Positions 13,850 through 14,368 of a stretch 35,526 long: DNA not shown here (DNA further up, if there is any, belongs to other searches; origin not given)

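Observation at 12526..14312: Degenerate addiction-module islet: paralogous orphan ~100-aa proteins, a zeta-toxin kinase fragment, and an AT-rich DUF1810 insertion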

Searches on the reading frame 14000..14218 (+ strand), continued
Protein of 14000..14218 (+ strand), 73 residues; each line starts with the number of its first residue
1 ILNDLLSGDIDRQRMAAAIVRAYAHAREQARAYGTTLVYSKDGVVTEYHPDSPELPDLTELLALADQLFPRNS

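Call 58: search_protein_families(library=pfam, max_evalue=0.01, proteins=[L010:3475-4014:+, L017:3475-3993:+, L021:1983-2501:+, L025:1974-2501:+, L028:1903-2535:+, L026:2221-2481:+, L023:1955-2365:+])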
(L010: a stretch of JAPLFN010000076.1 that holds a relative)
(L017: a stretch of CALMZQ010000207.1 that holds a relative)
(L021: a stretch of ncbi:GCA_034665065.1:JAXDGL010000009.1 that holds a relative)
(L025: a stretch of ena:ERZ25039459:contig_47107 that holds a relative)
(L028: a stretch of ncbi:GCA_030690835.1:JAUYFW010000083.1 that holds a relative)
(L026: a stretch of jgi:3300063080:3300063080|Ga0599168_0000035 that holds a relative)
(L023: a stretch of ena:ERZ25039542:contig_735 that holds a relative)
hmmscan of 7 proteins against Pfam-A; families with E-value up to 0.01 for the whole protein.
L010:3475-4014:+ (180 aa): 5 families
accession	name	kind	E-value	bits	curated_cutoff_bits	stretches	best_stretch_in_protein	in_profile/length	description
PF13671.12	AAA_33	-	1.1e-07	32.7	27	1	5-123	2-124/143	AAA domain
PF06414.18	Zeta_toxin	-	8.5e-05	22.5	22.3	0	54-148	80-173/199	Zeta toxin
PF13479.12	AAA_24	-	0.0023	18.2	27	1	5-36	5-31/195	AAA domain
PF13401.12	AAA_22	-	0.0024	18.6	27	1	4-49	7-45/130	AAA domain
PF13173.12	AAA_14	-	0.008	16.6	27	0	4-44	4-46/129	AAA domain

L017:3475-3993:+ (173 aa): 4 families
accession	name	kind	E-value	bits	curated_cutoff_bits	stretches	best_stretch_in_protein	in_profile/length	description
PF13671.12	AAA_33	-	1.4e-06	29.1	27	1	4-136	2-136/143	AAA domain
PF06414.18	Zeta_toxin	-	1.4e-05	25.1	22.3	1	58-151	84-177/199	Zeta toxin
PF13173.12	AAA_14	-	0.0033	17.8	27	1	3-42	4-45/129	AAA domain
PF13401.12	AAA_22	-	0.0061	17.3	27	0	3-26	7-30/130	AAA domain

L021:1983-2501:+ (173 aa): 9 families
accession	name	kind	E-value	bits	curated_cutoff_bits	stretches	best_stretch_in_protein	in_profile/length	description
PF13671.12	AAA_33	-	1.7e-07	32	27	1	7-144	1-140/143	AAA domain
PF06414.18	Zeta_toxin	-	2e-07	31.1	22.3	1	65-146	88-172/199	Zeta toxin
PF13479.12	AAA_24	-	0.00044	20.6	27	1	5-39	2-31/195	AAA domain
PF20720.3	nSTAND3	-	0.003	17.7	27.2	1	3-25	15-37/155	Novel STAND NTPase 3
PF13476.12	AAA_23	-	0.0031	18.6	27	1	5-22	19-36/201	AAA domain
PF13238.12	AAA_18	-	0.0034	18.3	29.4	0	8-120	1-111/128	AAA domain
PF06745.19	ATPase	-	0.0042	16.9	26.6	1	4-26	18-40/231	KaiC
PF13481.12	AAA_25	-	0.0072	16.4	27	0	4-24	32-52/195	AAA domain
PF13191.12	AAA_16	-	0.0081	17.1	32.6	0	5-71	24-88/167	AAA ATPase domain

L025:1974-2501:+ (176 aa): 8 families
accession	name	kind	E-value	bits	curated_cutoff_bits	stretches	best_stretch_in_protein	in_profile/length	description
PF06414.18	Zeta_toxin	-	7.3e-12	45.6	22.3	1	5-151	14-175/199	Zeta toxin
PF13671.12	AAA_33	-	5.7e-10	40.1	27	1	9-147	1-141/143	AAA domain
PF13191.12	AAA_16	-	0.0001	23.2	32.6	1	6-84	23-103/167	AAA ATPase domain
PF13207.12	AAA_17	-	0.00029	21.6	27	1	14-135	2-135/136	AAA domain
PF13238.12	AAA_18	-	0.00087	20.2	29.4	1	10-44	1-33/128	AAA domain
PF13479.12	AAA_24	-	0.0016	18.8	27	1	7-39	2-29/195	AAA domain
PF13476.12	AAA_23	-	0.0032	18.6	27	1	6-23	18-35/201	AAA domain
PF06745.19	ATPase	-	0.0051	16.6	26.6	1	8-32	20-44/231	KaiC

L028:1903-2535:+ (211 aa): 2 families
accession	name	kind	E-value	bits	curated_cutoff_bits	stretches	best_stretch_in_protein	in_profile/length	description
PF06414.18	Zeta_toxin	-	1.5e-06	28.2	22.3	1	84-173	81-173/199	Zeta toxin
PF13671.12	AAA_33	-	0.0089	16.8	27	0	110-169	83-139/143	AAA domain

L026:2221-2481:+ (87 aa): 3 families
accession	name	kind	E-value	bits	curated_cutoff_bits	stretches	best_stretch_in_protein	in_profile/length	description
PF13671.12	AAA_33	-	0.0026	18.5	27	1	7-28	1-22/143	AAA domain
PF02367.23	TsaE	-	0.0033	17.8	26.6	1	4-26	20-42/128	Threonylcarbamoyl adenosine biosynthesis protein TsaE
PF13479.12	AAA_24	-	0.0051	17.1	27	1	5-31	2-23/195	AAA domain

L023:1955-2365:+ (137 aa): 12 families
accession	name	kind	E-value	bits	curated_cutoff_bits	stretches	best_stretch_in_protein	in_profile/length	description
PF13671.12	AAA_33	-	1.4e-05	25.9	27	1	15-102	1-92/143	AAA domain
PF13191.12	AAA_16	-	5.8e-05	24.1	32.6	1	6-88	17-98/167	AAA ATPase domain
PF13479.12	AAA_24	-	0.00012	22.4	27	1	13-47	2-31/195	AAA domain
PF13173.12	AAA_14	-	0.00097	19.6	27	1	13-75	2-73/129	AAA domain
PF20720.3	nSTAND3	-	0.0017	18.5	27.2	1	11-34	15-38/155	Novel STAND NTPase 3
PF13476.12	AAA_23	-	0.0021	19.2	27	1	12-29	18-35/201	AAA domain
PF13401.12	AAA_22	-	0.0024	18.6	27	1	12-37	4-29/130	AAA domain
PF06745.19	ATPase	-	0.0028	17.5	26.6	1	12-38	18-44/231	KaiC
PF00005.33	ABC_tran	-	0.0033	18.5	25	1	12-32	10-30/137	ABC transporter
PF02367.23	TsaE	-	0.0057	17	26.6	1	11-34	19-42/128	Threonylcarbamoyl adenosine biosynthesis protein TsaE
PF06414.18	Zeta_toxin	-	0.006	16.5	22.3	0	11-36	14-39/199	Zeta toxin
PF00004.35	AAA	-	0.0091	16.9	21.2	0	17-43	2-27/131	ATPase family associated with various cellular activities (AAA)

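Call 59: predict_structure(alignment_id=A9)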
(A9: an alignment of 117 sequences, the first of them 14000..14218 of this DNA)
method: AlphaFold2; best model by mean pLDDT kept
length: 73 residues; sequences in the alignment: 117
mean_pLDDT: 95.9   pTM: 0.79
mean pLDDT of the five models: 95.9, 95.3, 95.3, 95.2, 95.1
residues with pLDDT >= 90: 69; 70-90: 3; 50-70: 1; < 50: 0
segments of 3 or more residues with pLDDT < 50: none
pLDDT, mean of each block of 10 residues (from residue 1): 97 98 98 97 95 96 98 75
secondary structure, 60 per line:
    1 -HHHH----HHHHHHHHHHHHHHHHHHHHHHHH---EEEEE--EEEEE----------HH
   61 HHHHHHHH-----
elements in order: H2-5 H10-33 E37-41 E44-48 H59-68

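Call 64: search_protein_families(library=padloc, max_evalue=0.01, proteins=[L010:3475-4014:+, L017:3475-3993:+, L021:1983-2501:+, L025:1974-2501:+, window:14000-14218:+, P0060, P0102, P0037])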
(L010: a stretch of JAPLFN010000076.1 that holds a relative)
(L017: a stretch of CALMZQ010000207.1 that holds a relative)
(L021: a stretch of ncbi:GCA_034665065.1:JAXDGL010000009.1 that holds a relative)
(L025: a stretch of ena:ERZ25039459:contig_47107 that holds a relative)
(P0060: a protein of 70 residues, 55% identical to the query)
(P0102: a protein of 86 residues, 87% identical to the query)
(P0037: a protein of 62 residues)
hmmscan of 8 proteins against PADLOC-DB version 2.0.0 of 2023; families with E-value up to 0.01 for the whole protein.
L010:3475-4014:+ (180 aa): 3 families
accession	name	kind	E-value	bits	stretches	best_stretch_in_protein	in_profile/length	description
PDLC04140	mad8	-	0.0015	16.2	1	4-29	29-54/314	mads_8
PDLC02981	AriAB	-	0.0021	14.8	1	4-17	25-38/694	-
PDLC04791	PDC-S01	-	0.0026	14.5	1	2-40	19-57/395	-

L017:3475-3993:+ (173 aa): 3 families
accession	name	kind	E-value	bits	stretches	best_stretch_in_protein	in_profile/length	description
PDLC02981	AriAB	-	0.0048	13.6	1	3-16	25-38/694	-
PDLC04140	mad8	-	0.0057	14.2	1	3-23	29-49/314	mads_8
PDLC04791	PDC-S01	-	0.006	13.3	1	2-39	20-57/395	-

L021:1983-2501:+ (173 aa): 8 families
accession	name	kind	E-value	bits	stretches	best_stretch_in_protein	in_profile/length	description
PDLC02981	AriAB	-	0.0015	15.3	1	4-20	22-38/694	-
PDLC02663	DndD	-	0.0016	15.3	1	2-22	30-50/675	DndD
PDLC04135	mad3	-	0.0032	15.1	1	6-27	23-44/374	mads_3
PDLC04140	mad8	-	0.0041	14.7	1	5-27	27-49/314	mads_8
PDLC02668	DndD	-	0.0041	14.1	1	3-21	28-46/659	DndD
PDLC05079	PDC-S73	-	0.005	13.7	1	4-24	190-210/752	-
PDLC03865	LmuB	-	0.0083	12.3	1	5-21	31-47/1007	-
PDLC02756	PbeC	-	0.009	13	0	3-21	29-47/643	PbeC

L025:1974-2501:+ (176 aa): 5 families
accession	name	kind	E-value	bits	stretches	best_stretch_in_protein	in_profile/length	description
PDLC04140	mad8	-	0.00046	17.8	1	7-34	27-54/314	mads_8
PDLC02981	AriAB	-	0.00061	16.6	1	4-22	20-38/694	-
PDLC04135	mad3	-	0.0013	16.3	1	4-27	19-42/374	mads_3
PDLC03865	LmuB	-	0.0089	12.2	1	7-23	31-47/1007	-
PDLC04790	PDC-S01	-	0.0093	12.7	0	6-31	26-51/422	-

window:14000-14218:+ (73 aa): 1 family
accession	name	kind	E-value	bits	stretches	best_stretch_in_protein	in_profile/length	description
PDLC03611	REase_MTase_IIG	-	0.00079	14.9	1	13-64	798-849/1532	Type IIG restriction enzyme-methyltransferase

P0060 (70 aa): 0 families

P0102 (86 aa): 0 families

P0037 (62 aa): 0 families

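Call 65: search_protein_families(library=ncbifam, max_evalue=0.01, proteins=[L010:3475-4014:+, L017:3475-3993:+, L021:1983-2501:+, L025:1974-2501:+])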
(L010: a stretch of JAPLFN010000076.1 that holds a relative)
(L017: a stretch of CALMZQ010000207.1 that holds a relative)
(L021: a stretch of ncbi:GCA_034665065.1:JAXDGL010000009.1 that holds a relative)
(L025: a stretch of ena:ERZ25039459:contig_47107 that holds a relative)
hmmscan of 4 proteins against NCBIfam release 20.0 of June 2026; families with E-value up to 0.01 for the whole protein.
L010:3475-4014:+ (180 aa): 2 families
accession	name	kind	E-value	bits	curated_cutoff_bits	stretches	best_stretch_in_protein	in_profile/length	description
TIGR02788.1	VirB11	equivalog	0.0077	15.3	249.95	0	5-39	147-181/308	P-type DNA transfer ATPase VirB11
NF038208.1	garosamine_AAA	equivalog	0.0096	15.6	170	0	4-40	2-37/167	Gar/GrdA family gentamicin resistance ATP-binding protein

L017:3475-3993:+ (173 aa): 0 families

L021:1983-2501:+ (173 aa): 4 families
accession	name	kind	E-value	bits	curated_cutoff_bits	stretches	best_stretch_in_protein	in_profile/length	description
TIGR03263.1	guanyl_kin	equivalog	0.00053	19.7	160.45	0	6-31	2-27/180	guanylate kinase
NF005115.0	PRK06547.1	equivalog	0.0021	17.5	173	0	4-27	14-37/172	hypothetical protein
NF010335.0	PRK13764.1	equivalog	0.0052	15.4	340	1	3-24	261-282/613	ATPase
TIGR03185.1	DNA_S_dndD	equivalog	0.0052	15.3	245.85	1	2-21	25-44/650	DNA sulfur modification protein DndD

L025:1974-2501:+ (176 aa): 5 families
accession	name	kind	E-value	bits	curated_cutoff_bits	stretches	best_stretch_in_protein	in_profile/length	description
NF011100.0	PRK14527.1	equivalog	0.00027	20.6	154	0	98-149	108-160/191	adenylate kinase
TIGR02173.1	cyt_kin_arch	equivalog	0.00099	19.1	102.1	0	9-26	2-19/169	(d)CMP kinase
NF005115.0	PRK06547.1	equivalog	0.0015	18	173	1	4-48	12-55/172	hypothetical protein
TIGR03263.1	guanyl_kin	equivalog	0.0066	16.1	160.45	0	8-31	2-25/180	guanylate kinase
NF011325.0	PRK14738.1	equivalog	0.0093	15.2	263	0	4-23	10-29/206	guanylate kinase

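Call 76: find_related_loci(query=A10, collection=metagenome_contigs, flank=1500)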
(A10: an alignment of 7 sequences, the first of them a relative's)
Query A10 (70 aa) in metagenome_contigs; peptide patterns used: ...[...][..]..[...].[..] (x = any residue, [..] = any of these).
600 stretches matched a pattern (row limit reached: there are more); 91 encode a relative of the query (tblastn E <= 1e-3); the best 80 are kept; 80 distinct loci.
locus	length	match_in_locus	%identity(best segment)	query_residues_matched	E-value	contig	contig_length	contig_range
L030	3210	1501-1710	71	1-70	3e-18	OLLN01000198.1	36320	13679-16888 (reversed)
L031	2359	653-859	73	1-70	2e-17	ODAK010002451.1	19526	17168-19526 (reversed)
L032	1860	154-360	73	1-70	3e-17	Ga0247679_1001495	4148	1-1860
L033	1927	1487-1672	61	1-61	7e-17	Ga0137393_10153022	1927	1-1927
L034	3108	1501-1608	81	13-48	7e-13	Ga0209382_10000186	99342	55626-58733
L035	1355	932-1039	81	13-48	7e-13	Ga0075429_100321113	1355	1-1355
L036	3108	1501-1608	81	13-48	7e-13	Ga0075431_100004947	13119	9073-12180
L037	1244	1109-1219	74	33-70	2e-12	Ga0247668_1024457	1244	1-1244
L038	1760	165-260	74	33-70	6e-12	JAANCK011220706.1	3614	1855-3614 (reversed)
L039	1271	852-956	80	19-53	8e-12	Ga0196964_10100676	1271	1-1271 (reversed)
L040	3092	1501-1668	46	2-57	1e-11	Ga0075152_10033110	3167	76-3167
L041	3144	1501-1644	54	12-59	3e-11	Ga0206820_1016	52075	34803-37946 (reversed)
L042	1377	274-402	58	26-70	6e-11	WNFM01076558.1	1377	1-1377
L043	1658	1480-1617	54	9-54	8e-11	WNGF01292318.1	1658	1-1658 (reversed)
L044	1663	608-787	44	4-65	9e-11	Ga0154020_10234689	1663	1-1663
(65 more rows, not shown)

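Call 77: find_related_loci(query=A10, collection=viral_contigs, flank=3000)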
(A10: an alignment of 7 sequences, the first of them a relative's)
Query A10 (70 aa) in viral_contigs; peptide patterns used: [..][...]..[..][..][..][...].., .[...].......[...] (x = any residue, [..] = any of these).
168 stretches matched a pattern, but none encodes a relative of the query by tblastn (E <= 1e-3).

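Call 78: find_related_loci(query=A7, collection=viral_contigs, flank=3000)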
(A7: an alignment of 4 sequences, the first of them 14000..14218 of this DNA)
Query A7 (73 aa) in viral_contigs; peptide patterns used: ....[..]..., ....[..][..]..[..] (x = any residue, [..] = any of these).
58 stretches matched a pattern, but none encodes a relative of the query by tblastn (E <= 1e-3).

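Call 85: fold_search(model_id=the predicted structure, library=pdb)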
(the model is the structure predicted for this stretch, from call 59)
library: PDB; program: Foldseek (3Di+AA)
matches with E <= 10: 80; with E <= 0.001: 0
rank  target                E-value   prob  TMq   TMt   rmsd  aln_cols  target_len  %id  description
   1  4iw3_A                2.3e+00  0.09  0.26  0.12  10.8        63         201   21  Crystal structure of a Pseudomonas putida prolyl-4-hydroxylase (P4H) in complex with elongation factor Tu (EF-Tu) (released 2014-01-29)
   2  1fxk_B                2.8e+00  0.12  0.38  0.28   6.2        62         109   13  CRYSTAL STRUCTURE OF ARCHAEAL PREFOLDIN (GIMC). (released 2000-12-06)
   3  4l9y_F                3.2e+00  0.14  0.31  0.09   5.8        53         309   15  Crystal Structure of Rhodobacter sphaeroides malyl-CoA lyase in complex with magnesium, glyoxylate, and propionyl-CoA (released 2013-12-04)
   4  1s12_A                3.2e+00  0.04  0.22  0.18  10.0        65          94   15  Crystal structure of TM1457 (released 2004-12-07)
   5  1hyw_MODEL_1_A        3.4e+00  0.06  0.22  0.26   6.6        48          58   23  SOLUTION STRUCTURE OF BACTERIOPHAGE LAMBDA GPW (released 2001-04-25)
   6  7ei3_A                3.4e+00  0.06  0.27  0.09   9.1        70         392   23  Crystal structure of MasL, a thiolase from Massilia sp. YMA4 (released 2022-04-06)
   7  8aqq_A                3.8e+00  0.08  0.26  0.31  11.1        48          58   14  SeMet-derived crystal structure of the N-terminal beta-hairpin docking (bHD) domain of the AerJ halogenase, from the a (released 2024-03-06)
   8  1s12_C                4.1e+00  0.03  0.21  0.18   9.9        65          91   15  Crystal structure of TM1457 (released 2004-12-07)
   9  8ecm_F                4.4e+00  0.08  0.34  0.08   8.4        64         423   16  Crystal Structure Analysis of Acetyl-CoA acetyltransferase from Firmicutes bacterium (released 2023-05-31)
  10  4oyh_B                4.4e+00  0.04  0.18  0.10   9.1        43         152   26  Structure of Bacillus subtilis MobB (released 2015-03-18)
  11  4obv_A                4.4e+00  0.04  0.19  0.05  12.3        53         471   19  Ruminococcus gnavus tryptophan decarboxylase RUMGNA_01526 (alpha-FMT) (released 2014-10-29)
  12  6aq4_A                4.4e+00  0.02  0.17  0.08   7.6        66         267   14  CRYSTAL STRUCTURE OF PROTEIN CiTE FROM MYCOBACTERIUM TUBERCULOSIS IN COMPLEX WITH MAGNESIUM, PYRUVATE AND CITRAMALYL-C (released 2018-08-01)
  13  6aq4_C                4.7e+00  0.04  0.24  0.09   6.5        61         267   13  CRYSTAL STRUCTURE OF PROTEIN CiTE FROM MYCOBACTERIUM TUBERCULOSIS IN COMPLEX WITH MAGNESIUM, PYRUVATE AND CITRAMALYL-C (released 2018-08-01)
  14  4obu_A                4.7e+00  0.04  0.19  0.05  12.3        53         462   19  Ruminococcus gnavus tryptophan decarboxylase RUMGNA_01526 (apo) (released 2014-10-29)
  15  8k91_A                4.7e+00  0.02  0.19  0.04  13.6        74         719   16  CryoEM structure of LonC S582A hepatmer with Lysozyme (released 2024-08-07)
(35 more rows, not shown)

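Call 88: search_solved_structures(query=A11, max_evalue=1, show_alignments=2)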
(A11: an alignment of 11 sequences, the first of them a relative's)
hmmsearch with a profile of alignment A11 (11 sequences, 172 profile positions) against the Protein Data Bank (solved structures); distinct sequences matched with E-value up to 1: 101 (the best 60 are shown).
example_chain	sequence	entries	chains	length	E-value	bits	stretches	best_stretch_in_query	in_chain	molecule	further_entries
6c2u_A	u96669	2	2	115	6.2e-06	29.2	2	3-22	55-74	phosphate-loop protein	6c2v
4xrp_A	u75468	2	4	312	1e-05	28.5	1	3-136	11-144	Pnkp1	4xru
3j15_B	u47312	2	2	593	0.00026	23.9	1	4-23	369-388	ABC transporter ATP-binding protein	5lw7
3bk7_A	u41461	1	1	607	0.00027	23.9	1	4-23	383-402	ABC transporter ATP-binding protein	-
7n6g_6M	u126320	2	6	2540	0.00052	22.9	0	3-30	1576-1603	FAP42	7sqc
3ozx_A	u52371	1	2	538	0.00053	22.9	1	4-32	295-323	RNase L inhibitor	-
6tmf_d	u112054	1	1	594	0.00058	22.8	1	4-32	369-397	ATPase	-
1yqt_A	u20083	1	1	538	0.00069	22.5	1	4-23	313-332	RNase l inhibitor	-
5yv5_A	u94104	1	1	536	0.00071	22.5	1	4-23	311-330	ATPase RIL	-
5c1s_A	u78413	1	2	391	0.0028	20.6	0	7-49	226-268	Small GTPase EhRabX3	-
5c1t_A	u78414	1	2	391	0.0039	20.1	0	7-49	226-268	Small GTPase EhRabX3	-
5zxd_A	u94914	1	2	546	0.0056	19.6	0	6-19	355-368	ATP-binding cassette sub-family F member 1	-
7kyo_B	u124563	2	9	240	0.0082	19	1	3-53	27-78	Manganese ABC transporter, ATP-binding protein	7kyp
7yq0_A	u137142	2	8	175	0.02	17.8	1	3-45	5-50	Adenylyl-sulfate kinase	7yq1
2bdt_A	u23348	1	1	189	0.022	17.6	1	4-41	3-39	BH3686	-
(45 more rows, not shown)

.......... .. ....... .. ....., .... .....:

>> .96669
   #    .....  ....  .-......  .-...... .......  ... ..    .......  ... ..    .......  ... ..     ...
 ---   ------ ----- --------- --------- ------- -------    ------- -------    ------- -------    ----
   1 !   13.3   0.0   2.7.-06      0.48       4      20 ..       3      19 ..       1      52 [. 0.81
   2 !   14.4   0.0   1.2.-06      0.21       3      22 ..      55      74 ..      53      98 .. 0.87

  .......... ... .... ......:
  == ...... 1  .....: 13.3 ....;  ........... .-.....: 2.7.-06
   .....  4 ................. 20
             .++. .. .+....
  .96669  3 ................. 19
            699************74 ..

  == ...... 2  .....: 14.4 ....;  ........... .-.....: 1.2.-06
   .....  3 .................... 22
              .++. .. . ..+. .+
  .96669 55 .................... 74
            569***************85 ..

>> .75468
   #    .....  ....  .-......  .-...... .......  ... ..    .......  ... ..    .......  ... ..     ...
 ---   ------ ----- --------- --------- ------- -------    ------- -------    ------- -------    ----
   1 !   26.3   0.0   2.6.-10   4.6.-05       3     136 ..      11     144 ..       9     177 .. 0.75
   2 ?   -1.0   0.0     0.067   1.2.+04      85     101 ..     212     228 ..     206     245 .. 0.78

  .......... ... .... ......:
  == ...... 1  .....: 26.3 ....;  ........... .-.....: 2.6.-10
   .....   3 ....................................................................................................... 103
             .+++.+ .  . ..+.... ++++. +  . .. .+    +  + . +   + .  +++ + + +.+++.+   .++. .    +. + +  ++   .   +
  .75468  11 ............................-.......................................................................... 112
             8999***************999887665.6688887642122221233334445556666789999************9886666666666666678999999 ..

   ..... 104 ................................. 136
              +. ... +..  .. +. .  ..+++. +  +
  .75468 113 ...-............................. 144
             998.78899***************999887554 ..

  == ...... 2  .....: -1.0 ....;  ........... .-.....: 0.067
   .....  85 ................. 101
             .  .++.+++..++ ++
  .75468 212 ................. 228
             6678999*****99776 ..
